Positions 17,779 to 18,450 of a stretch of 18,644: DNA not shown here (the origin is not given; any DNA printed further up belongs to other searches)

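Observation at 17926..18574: Prokaryotic PLA2-like gene apparently split by a +1 frameshift inside an A-run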

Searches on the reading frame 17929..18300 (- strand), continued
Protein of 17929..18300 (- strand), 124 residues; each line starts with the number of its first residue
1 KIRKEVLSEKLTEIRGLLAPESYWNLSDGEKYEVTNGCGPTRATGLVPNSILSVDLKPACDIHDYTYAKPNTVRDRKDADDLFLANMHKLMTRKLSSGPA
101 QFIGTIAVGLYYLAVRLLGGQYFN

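Call 40: find_encoding_contigs(protein=P0017, flank=3000, max_places=2)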
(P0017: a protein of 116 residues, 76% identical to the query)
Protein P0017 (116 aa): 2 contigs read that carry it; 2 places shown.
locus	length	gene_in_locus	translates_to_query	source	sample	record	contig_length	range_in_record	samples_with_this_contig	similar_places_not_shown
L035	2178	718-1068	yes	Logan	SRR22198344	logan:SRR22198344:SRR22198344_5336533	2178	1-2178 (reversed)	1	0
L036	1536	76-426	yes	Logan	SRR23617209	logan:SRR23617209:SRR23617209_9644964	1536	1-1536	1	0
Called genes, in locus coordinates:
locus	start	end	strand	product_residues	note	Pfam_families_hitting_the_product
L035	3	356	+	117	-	?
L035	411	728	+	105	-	-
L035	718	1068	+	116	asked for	-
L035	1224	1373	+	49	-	-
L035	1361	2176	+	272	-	?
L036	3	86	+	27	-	?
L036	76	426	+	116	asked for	-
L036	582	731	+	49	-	-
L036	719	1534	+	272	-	?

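Call 45: find_encoding_contigs(protein=P0021, flank=8000, max_places=1)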
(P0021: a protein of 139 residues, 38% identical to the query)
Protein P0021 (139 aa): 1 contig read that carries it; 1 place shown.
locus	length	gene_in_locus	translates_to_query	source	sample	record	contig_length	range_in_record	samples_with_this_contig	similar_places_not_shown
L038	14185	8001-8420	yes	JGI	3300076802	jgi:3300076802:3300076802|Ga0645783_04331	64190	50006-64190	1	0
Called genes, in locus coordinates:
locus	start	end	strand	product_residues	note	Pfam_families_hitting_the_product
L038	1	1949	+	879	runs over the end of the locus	-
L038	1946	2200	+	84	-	-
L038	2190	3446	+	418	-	-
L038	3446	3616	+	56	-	-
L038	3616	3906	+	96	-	-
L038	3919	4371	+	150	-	PF18454:Mtd_N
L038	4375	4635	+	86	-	PF18454:Mtd_N (weak)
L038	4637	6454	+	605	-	-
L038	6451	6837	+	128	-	-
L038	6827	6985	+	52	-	-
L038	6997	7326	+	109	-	PF10651:BppU_N (weak)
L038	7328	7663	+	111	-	-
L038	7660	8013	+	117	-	-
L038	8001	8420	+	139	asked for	-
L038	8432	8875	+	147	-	-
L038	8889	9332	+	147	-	PF01510:Amidase_2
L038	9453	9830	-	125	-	PF18909:dGTP_diPhyd_N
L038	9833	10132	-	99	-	-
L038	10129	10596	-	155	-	-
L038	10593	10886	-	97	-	-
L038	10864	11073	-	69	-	-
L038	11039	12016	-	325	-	PF12705:PDDEXK_1 (faint)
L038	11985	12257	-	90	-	-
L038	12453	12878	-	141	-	-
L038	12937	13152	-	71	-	-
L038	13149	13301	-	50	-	-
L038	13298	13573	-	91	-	-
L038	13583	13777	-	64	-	-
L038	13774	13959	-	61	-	-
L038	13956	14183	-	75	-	?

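Call 46: find_encoding_contigs(protein=P0077, flank=8000, max_places=1)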
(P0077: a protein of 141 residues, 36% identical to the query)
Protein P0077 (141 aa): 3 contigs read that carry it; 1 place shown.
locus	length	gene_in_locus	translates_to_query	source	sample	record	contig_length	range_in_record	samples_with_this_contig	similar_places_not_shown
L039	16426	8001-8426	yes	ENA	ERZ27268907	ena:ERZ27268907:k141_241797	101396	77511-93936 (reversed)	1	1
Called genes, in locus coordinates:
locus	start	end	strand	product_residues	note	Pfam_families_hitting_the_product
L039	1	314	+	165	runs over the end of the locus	-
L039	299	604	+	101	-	-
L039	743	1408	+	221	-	PF10668:Phage_terminase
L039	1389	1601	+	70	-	-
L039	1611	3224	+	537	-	PF05876:GpA_ATPase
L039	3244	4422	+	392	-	PF00709:Adenylsucc_synt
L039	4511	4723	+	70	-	-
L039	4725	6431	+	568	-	PF04860:Phage_portal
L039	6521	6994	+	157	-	-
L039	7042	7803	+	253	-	PF01471:PG_binding_1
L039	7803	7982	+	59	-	-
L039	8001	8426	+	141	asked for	-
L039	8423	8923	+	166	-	-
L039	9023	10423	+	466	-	PF12789:PTR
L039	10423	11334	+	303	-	-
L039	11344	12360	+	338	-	PF07690:MFS_1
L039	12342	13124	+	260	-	-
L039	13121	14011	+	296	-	PF02569:Pantoate_ligase (weak)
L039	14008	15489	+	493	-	PF04055:Radical_SAM, PF13353:Fer4_12 (weak)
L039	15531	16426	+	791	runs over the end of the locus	-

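Call 50: search_dna_similar(query=window:17929-18297:-, collection=phages, mode=protein, max_evalue=0.001, max_rows=25)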
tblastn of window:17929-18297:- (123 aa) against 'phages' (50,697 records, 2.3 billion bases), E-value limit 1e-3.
Records with a match: 2; places in all: 2; records where one place covers at least 80% of the query: 2.
Best place of each record, by identity: <60% 2.
By first word of the organism name: Vibrio 2.
By host as written in the record: Vibrio sp. 2.
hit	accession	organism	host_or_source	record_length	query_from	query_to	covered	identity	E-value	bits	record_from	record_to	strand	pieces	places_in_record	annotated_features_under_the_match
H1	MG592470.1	Vibrio phage 1.097.O._10N.286.49.B3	Vibrio sp.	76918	7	122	94%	27.4%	2e-9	59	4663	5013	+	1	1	phospholipase A2 domain protein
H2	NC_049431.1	Vibrio phage 1.097.O._10N.286.49.B3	Vibrio sp.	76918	7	122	94%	27.4%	2e-9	59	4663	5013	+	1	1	phospholipase A2 domain protein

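Call 52: get_annotated_region(hit=H1, flank=4000)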
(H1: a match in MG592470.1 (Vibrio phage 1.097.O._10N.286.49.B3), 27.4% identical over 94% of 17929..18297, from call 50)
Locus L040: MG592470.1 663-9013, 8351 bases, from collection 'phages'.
description: Vibrio phage 1.097.O._10N.286.49.B3, partial genome.
organism: Vibrio phage 1.097.O._10N.286.49.B3 (NCBI taxid 1881383)
taxonomy: Viruses; Duplodnaviria; Heunggongvirae; Uroviricota; Caudoviricetes; Schitoviridae; Pontosvirinae; Dorisvirus; Dorisvirus 49B3
host: Vibrio sp.; source: iron chloride precipitation of 0.2um-filtered seawater, resuspended in oxalate solution; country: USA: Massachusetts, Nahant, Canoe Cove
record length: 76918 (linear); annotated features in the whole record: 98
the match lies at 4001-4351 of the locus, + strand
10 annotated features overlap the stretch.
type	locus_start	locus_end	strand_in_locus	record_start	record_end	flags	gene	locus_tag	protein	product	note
CDS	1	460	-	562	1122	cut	-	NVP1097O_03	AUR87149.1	Clp protease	NVP1097O_03; aclame_best_match:protein:vir:5316; tara_best_match:OM-RGC.v1.018848564; cvp_best_match:CAMPEP_0000016682; ...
CDS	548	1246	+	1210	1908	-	-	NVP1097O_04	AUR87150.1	hypothetical protein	NVP1097O_04; aclame_best_match:protein:vir:95864; tara_best_match:OM-RGC.v1.012305714; ...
CDS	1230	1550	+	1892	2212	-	-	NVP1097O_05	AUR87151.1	hypothetical protein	NVP1097O_05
CDS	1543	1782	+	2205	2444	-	-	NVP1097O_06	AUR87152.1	hypothetical protein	NVP1097O_06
CDS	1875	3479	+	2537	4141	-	-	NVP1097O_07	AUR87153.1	terminase large subunit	NVP1097O_07; aclame_best_match:protein:vir:95873; tara_best_match:OM-RGC.v1.001366677; ...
CDS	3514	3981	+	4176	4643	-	-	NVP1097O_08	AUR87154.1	coil containing protein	NVP1097O_08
CDS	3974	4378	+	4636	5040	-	-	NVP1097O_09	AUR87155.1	phospholipase A2 domain protein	NVP1097O_09; tara_best_match:OM-RGC.v1.026953596; InterPro:IPR016090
CDS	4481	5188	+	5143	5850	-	-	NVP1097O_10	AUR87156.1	head completion adaptor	NVP1097O_10; tara_best_match:OM-RGC.v1.012102277; cvp_best_match:CAMPEP_0000020292; VirFam ID:Head completion adaptor ...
CDS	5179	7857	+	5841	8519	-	-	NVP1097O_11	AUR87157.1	hypothetical protein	NVP1097O_11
CDS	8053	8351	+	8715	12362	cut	-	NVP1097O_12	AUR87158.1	coil containing protein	NVP1097O_12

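Call 68: search_protein_families(library=ncbifam, proteins=[window:17929-18297:-], max_evalue=0.01)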
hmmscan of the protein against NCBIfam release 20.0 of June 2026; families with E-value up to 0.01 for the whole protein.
window:17929-18297:- (123 aa): 0 families

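Call 84: search_protein_families(library=pfam, proteins=[L011:8672-9982:+, L011:10399-11913:+, L013:8968-9534:+, L013:8098-8952:+, L014:9019-9456:+, L014:10889-12754:+, L020:9249-9992:+, L020:10368-10823:+, L025:9528-9992:+, L025:10342-11886:+], max_evalue=0.001)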
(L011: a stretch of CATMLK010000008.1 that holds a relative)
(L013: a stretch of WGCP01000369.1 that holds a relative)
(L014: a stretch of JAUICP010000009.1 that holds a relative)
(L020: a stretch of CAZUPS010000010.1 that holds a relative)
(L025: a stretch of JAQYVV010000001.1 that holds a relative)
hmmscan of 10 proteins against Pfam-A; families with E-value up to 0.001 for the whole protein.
L011:8672-9982:+ (436 aa): 0 families

L011:10399-11913:+ (504 aa): 0 families

L013:8968-9534:+ (188 aa): 0 families

L013:8098-8952:+ (284 aa): 0 families

L014:9019-9456:+ (145 aa): 3 families
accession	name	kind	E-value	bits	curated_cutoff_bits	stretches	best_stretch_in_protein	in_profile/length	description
PF13441.11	Gly-zipper_YMGG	-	8.2e-08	32.3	28.9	1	21-64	3-44/45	YMGG-like Gly-zipper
PF13488.11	Gly-zipper_Omp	-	9.3e-07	29.1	25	1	24-62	2-38/46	Glycine zipper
PF10247.14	Romo1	-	0.0002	22.1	27.6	0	15-39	4-28/66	Reactive mitochondrial oxygen species modulator 1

L014:10889-12754:+ (621 aa): 1 family
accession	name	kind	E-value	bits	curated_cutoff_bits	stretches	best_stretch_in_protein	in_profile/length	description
PF00239.26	Resolvase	-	1.5e-14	54.8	23.3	1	33-179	3-135/145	Resolvase, N terminal domain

L020:9249-9992:+ (247 aa): 0 families

L020:10368-10823:+ (151 aa): 0 families

L025:9528-9992:+ (154 aa): 0 families

L025:10342-11886:+ (514 aa): 0 families

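Call 85: search_protein_families(library=pfam, proteins=[L021:9143-9652:+, L021:10935-12764:+, L018:9142-9594:+, L018:9591-10007:+, L026:7512-9308:+, L023:9269-9979:+, L023:8916-9548:+, L016:8895-9476:+, L029:8988-9392:+, L017:1866-3620:+], max_evalue=0.001)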
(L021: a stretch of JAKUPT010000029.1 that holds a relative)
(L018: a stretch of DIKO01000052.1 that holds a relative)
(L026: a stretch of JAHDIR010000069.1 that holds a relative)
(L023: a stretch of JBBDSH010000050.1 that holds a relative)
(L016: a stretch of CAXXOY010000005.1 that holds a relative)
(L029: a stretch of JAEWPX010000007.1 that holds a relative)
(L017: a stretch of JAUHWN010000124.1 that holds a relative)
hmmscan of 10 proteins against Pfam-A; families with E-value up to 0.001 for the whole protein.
L021:9143-9652:+ (169 aa): 4 families
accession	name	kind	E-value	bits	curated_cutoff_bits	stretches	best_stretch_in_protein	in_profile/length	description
PF13441.11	Gly-zipper_YMGG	-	7.6e-08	32.4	28.9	1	48-91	3-44/45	YMGG-like Gly-zipper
PF13488.11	Gly-zipper_Omp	-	5.3e-07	29.9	25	1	51-89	2-38/46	Glycine zipper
PF05433.20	Rick_17kDa_Anti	-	0.00028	21.2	24.2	1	51-87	2-40/43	Glycine zipper 2TM domain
PF13436.11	Gly-zipper_OmpA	-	0.00055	20.1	27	0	73-88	6-21/44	Glycine-zipper domain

L021:10935-12764:+ (609 aa): 2 families
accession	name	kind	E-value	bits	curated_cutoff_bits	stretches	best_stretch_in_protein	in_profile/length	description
PF00239.26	Resolvase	-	6.5e-14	52.7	23.3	1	21-167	3-135/145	Resolvase, N terminal domain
PF07508.19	Recombinase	-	0.00018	22.2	21.1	1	202-325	2-100/102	Recombinase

L018:9142-9594:+ (150 aa): 1 family
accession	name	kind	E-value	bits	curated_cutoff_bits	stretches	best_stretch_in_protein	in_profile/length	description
PF01510.30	Amidase_2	-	5.8e-10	40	26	1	10-135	4-129/131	N-acetylmuramoyl-L-alanine amidase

L018:9591-10007:+ (138 aa): 0 families

L026:7512-9308:+ (598 aa): 3 families
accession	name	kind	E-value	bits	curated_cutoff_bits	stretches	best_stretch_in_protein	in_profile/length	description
PF02518.31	HATPase_c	-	2.5e-19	70.2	26.4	1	352-455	6-109/111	Histidine kinase-, DNA gyrase B-, and HSP90-like ATPase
PF14501.12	HATPase_c_5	-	1.3e-07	31.9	22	1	352-445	6-94/102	GHKL domain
PF13589.12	HATPase_c_3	-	0.00012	22.5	25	1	353-407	4-54/137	Histidine kinase-, DNA gyrase B-, and HSP90-like ATPase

L023:9269-9979:+ (236 aa): 0 families

L023:8916-9548:+ (210 aa): 2 families
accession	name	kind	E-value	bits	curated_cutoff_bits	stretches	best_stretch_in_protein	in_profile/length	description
PF05838.17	Glyco_hydro_108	-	9.2e-19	68.2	21.2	1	36-127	7-84/85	Glycosyl hydrolase 108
PF09374.15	PG_binding_3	-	6.2e-13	49.2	24.6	1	135-197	10-75/76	Predicted Peptidoglycan domain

L016:8895-9476:+ (193 aa): 2 families
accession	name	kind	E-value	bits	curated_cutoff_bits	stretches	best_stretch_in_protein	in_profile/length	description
PF07510.16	GmrSD_C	-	6.2e-11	42.8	23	1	74-165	35-126/138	GmrSD restriction endonucleases, C-terminal domain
PF13395.12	HNH_4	-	6.4e-06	26.5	22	0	74-101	1-32/54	HNH endonuclease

L029:8988-9392:+ (134 aa): 0 families

L017:1866-3620:+ (584 aa): 3 families
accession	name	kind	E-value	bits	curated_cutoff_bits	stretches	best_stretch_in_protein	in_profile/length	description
PF00239.26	Resolvase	-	3.1e-33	115.4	23.3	1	6-152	3-134/145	Resolvase, N terminal domain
PF07508.19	Recombinase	-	1.9e-17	63.8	21.1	1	186-297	2-100/102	Recombinase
PF13408.12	Zn_ribbon_recom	-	8.1e-10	39.4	25.3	1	311-365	1-56/58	Recombinase zinc beta ribbon domain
